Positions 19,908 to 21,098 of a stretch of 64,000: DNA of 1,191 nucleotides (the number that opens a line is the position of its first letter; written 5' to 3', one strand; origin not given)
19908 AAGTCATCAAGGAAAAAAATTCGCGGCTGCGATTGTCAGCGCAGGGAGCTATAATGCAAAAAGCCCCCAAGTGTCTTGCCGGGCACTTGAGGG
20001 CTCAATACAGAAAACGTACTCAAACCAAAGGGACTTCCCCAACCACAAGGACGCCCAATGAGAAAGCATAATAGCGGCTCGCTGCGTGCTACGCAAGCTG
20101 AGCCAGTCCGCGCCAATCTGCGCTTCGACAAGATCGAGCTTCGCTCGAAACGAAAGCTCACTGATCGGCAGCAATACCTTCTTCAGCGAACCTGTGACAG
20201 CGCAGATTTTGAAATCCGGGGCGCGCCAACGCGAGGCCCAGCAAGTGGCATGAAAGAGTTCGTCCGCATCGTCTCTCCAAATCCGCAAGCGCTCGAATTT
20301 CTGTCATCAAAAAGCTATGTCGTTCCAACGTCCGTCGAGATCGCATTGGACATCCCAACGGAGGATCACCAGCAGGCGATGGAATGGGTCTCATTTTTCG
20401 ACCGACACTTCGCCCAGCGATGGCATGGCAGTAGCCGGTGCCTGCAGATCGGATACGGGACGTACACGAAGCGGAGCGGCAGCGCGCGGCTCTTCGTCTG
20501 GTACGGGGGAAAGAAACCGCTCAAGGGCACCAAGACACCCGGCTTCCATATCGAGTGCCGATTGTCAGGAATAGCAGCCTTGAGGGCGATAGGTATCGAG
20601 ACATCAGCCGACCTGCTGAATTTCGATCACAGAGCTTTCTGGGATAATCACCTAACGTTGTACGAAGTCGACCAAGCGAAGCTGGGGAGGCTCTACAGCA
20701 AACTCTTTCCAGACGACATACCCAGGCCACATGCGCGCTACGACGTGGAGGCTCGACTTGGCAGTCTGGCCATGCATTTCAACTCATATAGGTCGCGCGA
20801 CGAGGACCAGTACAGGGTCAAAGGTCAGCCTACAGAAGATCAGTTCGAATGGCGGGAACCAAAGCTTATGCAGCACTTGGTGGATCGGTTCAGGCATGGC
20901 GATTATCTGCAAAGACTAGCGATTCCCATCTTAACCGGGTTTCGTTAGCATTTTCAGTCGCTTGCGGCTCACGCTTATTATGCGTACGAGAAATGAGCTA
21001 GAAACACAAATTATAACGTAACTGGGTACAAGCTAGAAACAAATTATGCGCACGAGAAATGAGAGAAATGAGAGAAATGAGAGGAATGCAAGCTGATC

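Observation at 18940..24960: ~6 kb low-GC integrative islet (int, alpA, rep-like, iterons, nuclease cargo): candidate minimalist satellite-like or integrative replicon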

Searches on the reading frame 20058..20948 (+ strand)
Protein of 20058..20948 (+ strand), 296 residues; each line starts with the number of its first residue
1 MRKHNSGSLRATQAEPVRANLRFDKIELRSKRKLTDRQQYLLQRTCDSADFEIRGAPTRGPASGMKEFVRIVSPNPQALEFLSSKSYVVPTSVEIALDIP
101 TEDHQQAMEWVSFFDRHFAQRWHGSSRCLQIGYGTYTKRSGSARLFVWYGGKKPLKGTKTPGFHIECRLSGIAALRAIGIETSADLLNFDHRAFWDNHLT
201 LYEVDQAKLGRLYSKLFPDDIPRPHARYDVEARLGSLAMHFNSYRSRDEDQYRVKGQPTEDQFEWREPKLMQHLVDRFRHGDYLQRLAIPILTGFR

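Call 4: search_protein_families(library=pfam, max_evalue=0.1, proteins=[window:20058-20948:+])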
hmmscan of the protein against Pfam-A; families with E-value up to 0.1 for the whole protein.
window:20058-20948:+ (296 aa): 0 families

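Call 5: search_protein_families(library=phrogs, max_evalue=0.01, proteins=[window:20058-20948:+])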
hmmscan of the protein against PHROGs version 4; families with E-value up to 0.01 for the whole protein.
window:20058-20948:+ (296 aa): 0 families

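Call 6: search_protein_families(library=ncbifam, max_evalue=0.01, proteins=[window:20058-20948:+])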
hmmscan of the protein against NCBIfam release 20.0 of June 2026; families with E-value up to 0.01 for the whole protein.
window:20058-20948:+ (296 aa): 0 families

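Call 11: find_homologous_proteins(query=window:20058-20948:+)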
Query window:20058-20948:+ (296 aa): 3 proteins with E <= 0.001 among 602 candidates.
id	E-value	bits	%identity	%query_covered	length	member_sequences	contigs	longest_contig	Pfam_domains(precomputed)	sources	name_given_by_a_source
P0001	1.4e-201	686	100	100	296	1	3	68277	-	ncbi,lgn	ncbi:MAG: hypothetical protein ACFCUR_06175 [Rhodomicrobiaceae bacterium]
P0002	2.7e-127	442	81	78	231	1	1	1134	-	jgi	jgi:hypothetical protein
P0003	1.2e-80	289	48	98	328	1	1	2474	-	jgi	jgi:hypothetical protein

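Call 14: find_encoding_contigs(protein=P0003, flank=10000)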
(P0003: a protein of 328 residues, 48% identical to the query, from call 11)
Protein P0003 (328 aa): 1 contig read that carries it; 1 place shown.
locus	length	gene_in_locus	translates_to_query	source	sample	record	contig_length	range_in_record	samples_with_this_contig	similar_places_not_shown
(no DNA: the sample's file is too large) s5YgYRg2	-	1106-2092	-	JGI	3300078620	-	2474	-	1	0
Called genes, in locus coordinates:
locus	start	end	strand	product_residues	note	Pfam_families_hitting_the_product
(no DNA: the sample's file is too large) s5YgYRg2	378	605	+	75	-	-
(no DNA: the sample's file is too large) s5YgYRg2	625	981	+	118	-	-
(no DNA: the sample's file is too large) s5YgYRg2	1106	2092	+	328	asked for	-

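Call 15: find_encoding_contigs(protein=P0002, flank=10000)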
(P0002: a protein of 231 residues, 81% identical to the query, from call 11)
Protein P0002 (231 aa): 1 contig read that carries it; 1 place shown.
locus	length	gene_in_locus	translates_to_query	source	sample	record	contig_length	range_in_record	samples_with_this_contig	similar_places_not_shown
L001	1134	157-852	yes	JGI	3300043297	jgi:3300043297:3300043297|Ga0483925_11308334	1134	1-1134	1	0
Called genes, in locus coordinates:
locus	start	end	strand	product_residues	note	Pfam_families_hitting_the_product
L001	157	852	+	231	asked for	-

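Call 18: search_solved_structures(query=A1, max_evalue=10)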
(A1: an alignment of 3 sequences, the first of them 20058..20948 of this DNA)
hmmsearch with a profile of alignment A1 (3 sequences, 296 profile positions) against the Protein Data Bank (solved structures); distinct sequences matched with E-value up to 10: 0.

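Call 28: predict_structure(alignment_id=A1)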
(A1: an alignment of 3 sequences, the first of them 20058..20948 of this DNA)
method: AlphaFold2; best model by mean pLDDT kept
length: 296 residues; sequences in the alignment: 3
mean_pLDDT: 52.8   pTM: 0.52
mean pLDDT of the five models: 52.8, 52.8, 49.2, 47.7, 47.2
residues with pLDDT >= 90: 0; 70-90: 73; 50-70: 68; < 50: 155
segments of 3 or more residues with pLDDT < 50: 1-18, 116-152, 199-296
pLDDT, mean of each block of 10 residues (from residue 1): 33 39 81 83 67 66 71 80 84 74 57 51 40 31 42 56 66 64 80 57 36 35 30 35 35 36 38 42 37 29
secondary structure, 60 per line:
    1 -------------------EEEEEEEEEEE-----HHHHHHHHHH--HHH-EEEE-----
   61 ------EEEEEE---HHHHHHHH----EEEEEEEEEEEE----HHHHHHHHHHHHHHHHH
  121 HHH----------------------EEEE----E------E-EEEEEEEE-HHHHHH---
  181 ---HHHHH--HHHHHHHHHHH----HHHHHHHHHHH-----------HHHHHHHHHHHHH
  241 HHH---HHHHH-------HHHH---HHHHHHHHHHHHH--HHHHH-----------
elements in order: E20-30 H36-45 E52-55 E67-72 H76-83 E88-99 H104-123 E146-149 E163-170 H172-177 H184-188 H191-201 H206-216 H228-243 H247-251 H259-262 H266-278 H281-285
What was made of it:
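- Tried and rejected: The first AF2 model, built from a 3-sequence alignment, was too poor to use (pLDDT 52.8, call 28).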

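Call 29: search_protein_representatives(alignment_id=A1)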
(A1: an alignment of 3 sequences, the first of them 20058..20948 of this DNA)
Query: 3 sequences, 296 profile positions. Proteins with E-value up to 0.001 (for the whole library): 1070; up to 1e-10: 423; up to 1e-30: 16. The best 150 are listed.
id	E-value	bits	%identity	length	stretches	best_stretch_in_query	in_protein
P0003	2.6e-169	578.4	-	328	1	7-296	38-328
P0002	7.5e-143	491.5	-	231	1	65-296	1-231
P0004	1.3e-50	188.7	-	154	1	11-142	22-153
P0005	2.5e-43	164.8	-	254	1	20-216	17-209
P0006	6.9e-40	153.5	-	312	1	19-285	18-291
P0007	9.0e-39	149.8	-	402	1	21-290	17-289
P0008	1.7e-35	139.1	-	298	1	21-240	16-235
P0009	5.9e-35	137.3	-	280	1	21-240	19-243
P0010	1.7e-33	132.5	-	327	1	20-216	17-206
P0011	2.3e-33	132.1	-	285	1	23-220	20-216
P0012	1.0e-32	130.0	-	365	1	16-291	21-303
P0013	1.6e-32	129.3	-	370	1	19-287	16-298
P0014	6.3e-32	127.4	-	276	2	67-217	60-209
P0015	7.9e-32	127.0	-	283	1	14-241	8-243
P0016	2.6e-31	125.4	-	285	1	69-246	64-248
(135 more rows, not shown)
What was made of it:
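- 20058..20948 (+): 296-aa Rep_trans-like protein, a putative rolling-circle initiator/nickase. The catalytic domain spans about residues 17-205 and a helical C-terminal domain about 206-296. The profile search gives 1,070 cluster representatives at E<=1e-3 (call 29).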

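Call 32: search_protein_families(library=pfam, alignment_id=A2, max_evalue=0.01)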
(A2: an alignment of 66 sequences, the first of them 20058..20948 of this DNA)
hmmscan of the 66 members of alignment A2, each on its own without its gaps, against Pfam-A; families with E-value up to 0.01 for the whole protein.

A. member 1, window:20058-20948:+ (296 aa): 0 families

B. families by the number of members that match (of 66 scanned): 2 families
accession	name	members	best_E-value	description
PF10078.15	DUF2316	1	0.0048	Uncharacterized protein conserved in bacteria (DUF2316)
PF07608.17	DUF1571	1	0.0055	Protein of unknown function (DUF1571)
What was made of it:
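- On Integrative mobilizable element (IME): No relaxase family hit was obtained (calls 4, 32).
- On YagK/YfjJ - inovirus Gp2-like (PF11726/PF23343): No Pfam hit was obtained (call 32).
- Closest known: Rep-Arvir / RepSNJ2. Different: No Pfam DUF7845 hit was obtained (call 32).
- No known relaxase family matches (calls 4, 32).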

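Call 33: search_solved_structures(query=A2, max_evalue=10, show_alignments=2)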
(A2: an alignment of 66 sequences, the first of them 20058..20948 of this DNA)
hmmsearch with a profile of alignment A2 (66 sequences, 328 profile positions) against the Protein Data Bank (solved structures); distinct sequences matched with E-value up to 10: 0.

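Call 36: search_protein_families(library=phrogs, alignment_id=A2, max_evalue=0.01)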
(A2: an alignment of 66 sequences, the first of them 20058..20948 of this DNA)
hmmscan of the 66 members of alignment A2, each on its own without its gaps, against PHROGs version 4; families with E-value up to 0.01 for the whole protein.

A. member 1, window:20058-20948:+ (296 aa): 0 families

B. families by the number of members that match (of 66 scanned): 0 families
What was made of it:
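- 20058..20948 (+): No Pfam, PHROG or NCBIfam hit (calls 4-6, 32, 36).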

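Call 37: find_homologous_proteins(query=A2, max_evalue=0.00001)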
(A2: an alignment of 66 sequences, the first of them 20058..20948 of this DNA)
Query A2 (66 sequences) (296 aa, profile of the alignment): 19 proteins with E <= 0.00001 among 5304 candidates.
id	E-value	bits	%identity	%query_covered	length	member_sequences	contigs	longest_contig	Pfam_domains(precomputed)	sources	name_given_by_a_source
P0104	2.2e-77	278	29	66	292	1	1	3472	-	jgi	jgi:hypothetical protein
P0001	2.6e-76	275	100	100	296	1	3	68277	-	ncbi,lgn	ncbi:MAG: hypothetical protein ACFCUR_06175 [Rhodomicrobiaceae bacterium]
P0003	2.8e-75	271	48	98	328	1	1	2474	-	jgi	jgi:hypothetical protein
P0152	9.1e-72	260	31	73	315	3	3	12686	-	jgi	jgi:hypothetical protein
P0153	9.1e-70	253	26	75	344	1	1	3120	-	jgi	jgi:hypothetical protein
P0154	3.4e-69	251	32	77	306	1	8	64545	-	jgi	jgi:hypothetical protein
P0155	2.7e-68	249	28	68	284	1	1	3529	-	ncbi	-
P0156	3.6e-67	245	30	78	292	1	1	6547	-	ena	-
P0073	8.3e-66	240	31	65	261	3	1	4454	-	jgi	jgi:hypothetical protein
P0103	2.1e-65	239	31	80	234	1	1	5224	-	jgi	jgi:hypothetical protein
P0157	3.0e-65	238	33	50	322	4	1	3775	-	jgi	jgi:hypothetical protein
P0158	5.4e-65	238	27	67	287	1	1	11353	-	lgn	-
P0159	4.7e-63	231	30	45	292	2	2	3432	-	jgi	-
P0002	1.4e-61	226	81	78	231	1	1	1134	-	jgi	jgi:hypothetical protein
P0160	1.9e-61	226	27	72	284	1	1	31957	-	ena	-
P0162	3.4e-55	205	36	44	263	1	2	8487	-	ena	-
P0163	8.2e-42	161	28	49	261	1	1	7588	-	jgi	jgi:hypothetical protein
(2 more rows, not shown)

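Call 38: find_encoding_contigs(protein=P0154, flank=8000, max_places=4)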
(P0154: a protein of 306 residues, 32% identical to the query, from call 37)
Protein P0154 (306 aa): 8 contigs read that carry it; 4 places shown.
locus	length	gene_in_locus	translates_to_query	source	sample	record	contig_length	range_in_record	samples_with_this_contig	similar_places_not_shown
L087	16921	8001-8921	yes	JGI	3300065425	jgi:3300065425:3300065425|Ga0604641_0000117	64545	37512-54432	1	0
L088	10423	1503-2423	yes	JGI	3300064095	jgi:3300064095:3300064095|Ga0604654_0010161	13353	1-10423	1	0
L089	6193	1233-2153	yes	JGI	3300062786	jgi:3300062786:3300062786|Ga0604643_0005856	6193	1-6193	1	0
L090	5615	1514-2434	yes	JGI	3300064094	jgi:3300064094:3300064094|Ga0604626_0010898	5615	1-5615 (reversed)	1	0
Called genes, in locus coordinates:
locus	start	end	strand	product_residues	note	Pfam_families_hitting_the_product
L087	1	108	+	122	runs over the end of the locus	PF00355:Rieske, PF13806:Rieske_2 (weak), PF22543:Rieske_4 (faint)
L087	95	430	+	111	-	-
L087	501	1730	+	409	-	PF04909:Amidohydro_2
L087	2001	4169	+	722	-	PF02743:dCache_1 (weak), PF22588:dCache_1_like, PF12860:PAS_7, PF00015:MCPsignal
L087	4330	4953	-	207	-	-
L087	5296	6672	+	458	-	PF13356:Arm-DNA-bind_3, PF22022:Phage_int_M (weak), PF00589:Phage_integrase (weak)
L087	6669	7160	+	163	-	-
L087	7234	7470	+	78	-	PF12728:HTH_17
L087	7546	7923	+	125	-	-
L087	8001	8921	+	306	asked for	-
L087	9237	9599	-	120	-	-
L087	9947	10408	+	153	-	-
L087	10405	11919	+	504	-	PF03354:TerL_ATPase (faint), PF27249:MJ0330_N (weak)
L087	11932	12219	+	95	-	-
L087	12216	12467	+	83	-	-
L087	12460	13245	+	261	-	-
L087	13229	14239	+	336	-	-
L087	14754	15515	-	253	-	PF00227:Proteasome (weak)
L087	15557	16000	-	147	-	-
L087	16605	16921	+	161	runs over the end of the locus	-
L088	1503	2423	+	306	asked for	-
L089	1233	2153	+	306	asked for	-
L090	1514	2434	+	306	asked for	-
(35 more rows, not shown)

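Call 39: find_encoding_contigs(protein=P0160, flank=8000, max_places=3)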
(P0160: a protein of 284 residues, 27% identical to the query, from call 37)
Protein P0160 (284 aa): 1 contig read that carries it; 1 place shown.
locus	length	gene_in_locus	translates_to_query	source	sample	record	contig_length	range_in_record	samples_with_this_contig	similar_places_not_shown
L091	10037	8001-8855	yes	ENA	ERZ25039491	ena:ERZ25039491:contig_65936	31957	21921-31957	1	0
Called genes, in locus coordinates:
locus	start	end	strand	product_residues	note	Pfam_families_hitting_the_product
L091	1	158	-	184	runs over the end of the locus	-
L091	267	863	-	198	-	-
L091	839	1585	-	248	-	-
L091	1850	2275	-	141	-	-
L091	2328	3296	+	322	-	PF01609:DDE_Tnp_1, PF13751:DDE_Tnp_1_6 (weak)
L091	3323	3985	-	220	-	-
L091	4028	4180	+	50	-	-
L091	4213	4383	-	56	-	-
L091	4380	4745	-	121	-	-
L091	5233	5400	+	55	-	-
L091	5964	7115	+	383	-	PF13356:Arm-DNA-bind_3, PF00589:Phage_integrase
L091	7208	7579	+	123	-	-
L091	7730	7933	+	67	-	PF12728:HTH_17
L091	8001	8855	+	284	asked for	-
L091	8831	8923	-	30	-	-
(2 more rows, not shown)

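Call 40: find_encoding_contigs(protein=P0152, flank=8000, max_places=3)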
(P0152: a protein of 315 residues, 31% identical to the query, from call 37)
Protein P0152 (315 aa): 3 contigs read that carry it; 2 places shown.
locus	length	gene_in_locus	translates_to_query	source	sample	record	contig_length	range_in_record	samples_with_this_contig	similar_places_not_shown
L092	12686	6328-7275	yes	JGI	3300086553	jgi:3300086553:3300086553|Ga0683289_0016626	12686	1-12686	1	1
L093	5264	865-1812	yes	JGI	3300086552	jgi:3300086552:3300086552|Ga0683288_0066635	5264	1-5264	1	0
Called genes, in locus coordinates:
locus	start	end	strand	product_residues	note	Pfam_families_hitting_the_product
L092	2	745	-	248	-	?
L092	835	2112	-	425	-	PF13433:Peripla_BP_5, PF13458:Peripla_BP_6, PF01094:ANF_receptor, PF13433:Peripla_BP_5 (weak)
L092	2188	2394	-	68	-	-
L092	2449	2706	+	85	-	-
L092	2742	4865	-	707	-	PF07732:Cu-oxidase_3 (faint), PF07731:Cu-oxidase_2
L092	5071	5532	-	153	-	-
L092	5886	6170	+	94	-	-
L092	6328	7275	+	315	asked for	-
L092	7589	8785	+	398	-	-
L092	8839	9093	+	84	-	-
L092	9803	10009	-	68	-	-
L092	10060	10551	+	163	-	-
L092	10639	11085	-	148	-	-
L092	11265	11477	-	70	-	-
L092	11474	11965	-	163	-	-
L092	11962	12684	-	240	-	?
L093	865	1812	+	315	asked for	-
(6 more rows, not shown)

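Call 41: predict_structure(alignment_id=A2)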
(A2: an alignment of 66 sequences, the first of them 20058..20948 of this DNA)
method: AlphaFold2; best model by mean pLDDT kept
length: 296 residues; sequences in the alignment: 66
mean_pLDDT: 87.0   pTM: 0.85
mean pLDDT of the five models: 87.0, 86.1, 86.1, 85.9, 85.8
residues with pLDDT >= 90: 198; 70-90: 54; 50-70: 27; < 50: 17
segments of 3 or more residues with pLDDT < 50: 1-12, 294-296
pLDDT, mean of each block of 10 residues (from residue 1): 40 74 97 97 98 78 86 98 97 97 93 94 86 85 93 89 96 97 97 94 96 94 82 95 80 58 66 94 92 56
secondary structure, 60 per line:
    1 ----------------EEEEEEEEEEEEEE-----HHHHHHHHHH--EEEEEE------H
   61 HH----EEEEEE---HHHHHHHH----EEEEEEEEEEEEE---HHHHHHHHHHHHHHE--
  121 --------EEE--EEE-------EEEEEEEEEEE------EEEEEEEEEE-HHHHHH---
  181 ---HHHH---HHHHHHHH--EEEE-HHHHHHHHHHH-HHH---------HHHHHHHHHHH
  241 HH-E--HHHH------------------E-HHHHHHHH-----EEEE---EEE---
elements in order: E17-30 H36-45 E48-53 E67-72 H76-83 E88-100 H104-117 E129-131 E134-136 E144-154 E161-170 H172-177 H184-187 H191-198 E201-204 H206-216 H230-242 H247-250 H271-278 E284-287 E291-293
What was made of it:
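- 20058..20948 (+): The AF2 model has pLDDT 87 (call 41).
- Rep fold: the model has pLDDT 87 (call 41).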

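Call 44: fold_search(model_id=the predicted structure, library=pdb)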
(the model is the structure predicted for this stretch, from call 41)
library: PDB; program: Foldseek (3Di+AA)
matches with E <= 10: 846; with E <= 0.001: 5
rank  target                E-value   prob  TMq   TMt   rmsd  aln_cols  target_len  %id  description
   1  4cij_C                7.5e-05  1.00  0.39  0.42  10.4       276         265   11  Structure of Rolling Circle Replication Initiator Protein from Geobacillus stearothermophilus. (released 2014-12-24)
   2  4cij_A                8.5e-05  1.00  0.33  0.36  12.1       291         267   10  Structure of Rolling Circle Replication Initiator Protein from Geobacillus stearothermophilus. (released 2014-12-24)
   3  4cij_D                1.1e-04  1.00  0.40  0.43  10.6       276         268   11  Structure of Rolling Circle Replication Initiator Protein from Geobacillus stearothermophilus. (released 2014-12-24)
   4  4cij_B                1.5e-04  1.00  0.39  0.43  10.2       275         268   12  Structure of Rolling Circle Replication Initiator Protein from Geobacillus stearothermophilus. (released 2014-12-24)
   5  1mp9_B                7.0e-04  0.92  0.24  0.33  10.7       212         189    8  TBP from a mesothermophilic archaeon, Sulfolobus acidocaldarius (released 2003-11-04)
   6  1mp9_A                1.1e-03  0.84  0.23  0.31  11.3       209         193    8  TBP from a mesothermophilic archaeon, Sulfolobus acidocaldarius (released 2003-11-04)
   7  9k3b_U                8.9e-03  0.51  0.22  0.30  10.3       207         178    7  Human RNA Polymerase III de novo transcribing complex 10 overall (TC10-overall) (released 2025-04-16)
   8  2gag_C                8.9e-03  0.30  0.17  0.22  13.0       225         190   12  Heteroteterameric sarcosine: structure of a diflavin metaloenzyme at 1.85 a resolution (released 2006-08-08)
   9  2odr_A                3.3e-02  0.13  0.13  0.09  20.3       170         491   13  Methanococcus Maripaludis Phosphoseryl-tRNA synthetase (released 2007-02-13)
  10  2odr_B                4.2e-02  0.11  0.13  0.10  21.2       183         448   13  Methanococcus Maripaludis Phosphoseryl-tRNA synthetase (released 2007-02-13)
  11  3ab2_J                4.5e-02  0.18  0.15  0.23  12.6       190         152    9  Crystal structure of aspartate kinase from Corynebacterium glutamicum in complex with threonine (released 2010-06-23)
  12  2odr_D                4.5e-02  0.14  0.13  0.10  13.3       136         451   14  Methanococcus Maripaludis Phosphoseryl-tRNA synthetase (released 2007-02-13)
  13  8y0x_LJ               4.7e-02  0.16  0.17  0.24  16.6       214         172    9  Dormant ribosome with SERBP1 (released 2024-02-07)
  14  3mah                  5.0e-02  0.18  0.16  0.27  12.2       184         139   11  A putative c-terminal regulatory domain of aspartate kinase from porphyromonas gingivalis w83. (released 2010-04-14)
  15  2odr_C                5.0e-02  0.13  0.13  0.10  13.3       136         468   14  Methanococcus Maripaludis Phosphoseryl-tRNA synthetase (released 2007-02-13)
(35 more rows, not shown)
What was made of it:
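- On Rep_trans (Pfam PF02486): Foldseek against 4cij gives E 7.5e-5, prob 1.0, TM 0.39-0.43, with TBP next (call 44).
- Closest known: Rep_trans. Same: The predicted fold is the same crescent, TBP-like beta-sheet; the top Foldseek hit is 4cij (call 44).
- The second-best fold matches are TBPs (call 44).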

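Call 45: fold_search(model_id=the predicted structure, library=viral)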
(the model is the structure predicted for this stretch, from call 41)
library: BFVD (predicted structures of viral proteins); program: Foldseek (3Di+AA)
matches with E <= 10: 930; with E <= 0.001: 14
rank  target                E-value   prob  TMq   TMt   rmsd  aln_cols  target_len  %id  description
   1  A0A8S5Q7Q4            3.1e-06  1.00  0.40  0.31  19.4       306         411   12  GST REP [Inoviridae sp. ctsTh7]
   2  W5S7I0                6.2e-06  1.00  0.33  0.27   8.7       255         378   10  (no name in the UniProt tables at hand)
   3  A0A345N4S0            6.6e-06  1.00  0.36  0.29  17.2       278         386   11  (no name in the UniProt tables at hand)
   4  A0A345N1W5            1.2e-05  1.00  0.35  0.23  10.5       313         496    8  (no name in the UniProt tables at hand)
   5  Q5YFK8                2.8e-05  0.96  0.23  0.08  15.7       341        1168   10  Uncharacterized protein [Singapore grouper iridovirus]
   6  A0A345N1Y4            4.5e-05  1.00  0.40  0.37  19.5       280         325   11  (no name in the UniProt tables at hand)
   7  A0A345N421            4.8e-05  1.00  0.37  0.38  20.3       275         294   12  (no name in the UniProt tables at hand)
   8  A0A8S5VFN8            5.8e-05  1.00  0.39  0.34  10.8       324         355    9  Replication-associated protein G2P [Inoviridae sp. ct0MH15]
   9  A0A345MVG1            7.0e-05  1.00  0.39  0.33  11.9       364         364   10  (no name in the UniProt tables at hand)
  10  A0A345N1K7            7.9e-05  1.00  0.32  0.32  17.6       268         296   14  (no name in the UniProt tables at hand)
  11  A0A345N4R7            8.4e-05  1.00  0.35  0.29  18.0       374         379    9  (no name in the UniProt tables at hand)
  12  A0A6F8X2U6            1.1e-04  0.85  0.21  0.08  16.2       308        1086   10  Early transcription factor large subunit-like protein [Lymphocystis disease virus 2]
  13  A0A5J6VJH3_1          7.9e-04  0.75  0.25  0.11  16.1       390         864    9  Uncharacterized protein [Megaviridae environmental sample]
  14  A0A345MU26            7.9e-04  0.54  0.22  0.18  22.5       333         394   13  (no name in the UniProt tables at hand)
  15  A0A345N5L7            1.0e-03  0.98  0.34  0.33  17.3       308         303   12  (no name in the UniProt tables at hand)
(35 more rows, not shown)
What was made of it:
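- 20058..20948 (+): Top BFVD hits are Inoviridae Rep/G2P, E 3e-6 (calls 44, 45).
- On Rep_trans (Pfam PF02486): Inoviridae Rep proteins hit at E 3e-6 (call 45).
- The best viral matches are Inoviridae Rep/G2P proteins (call 45). The best viral structural matches are Inoviridae replication proteins (call 45).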
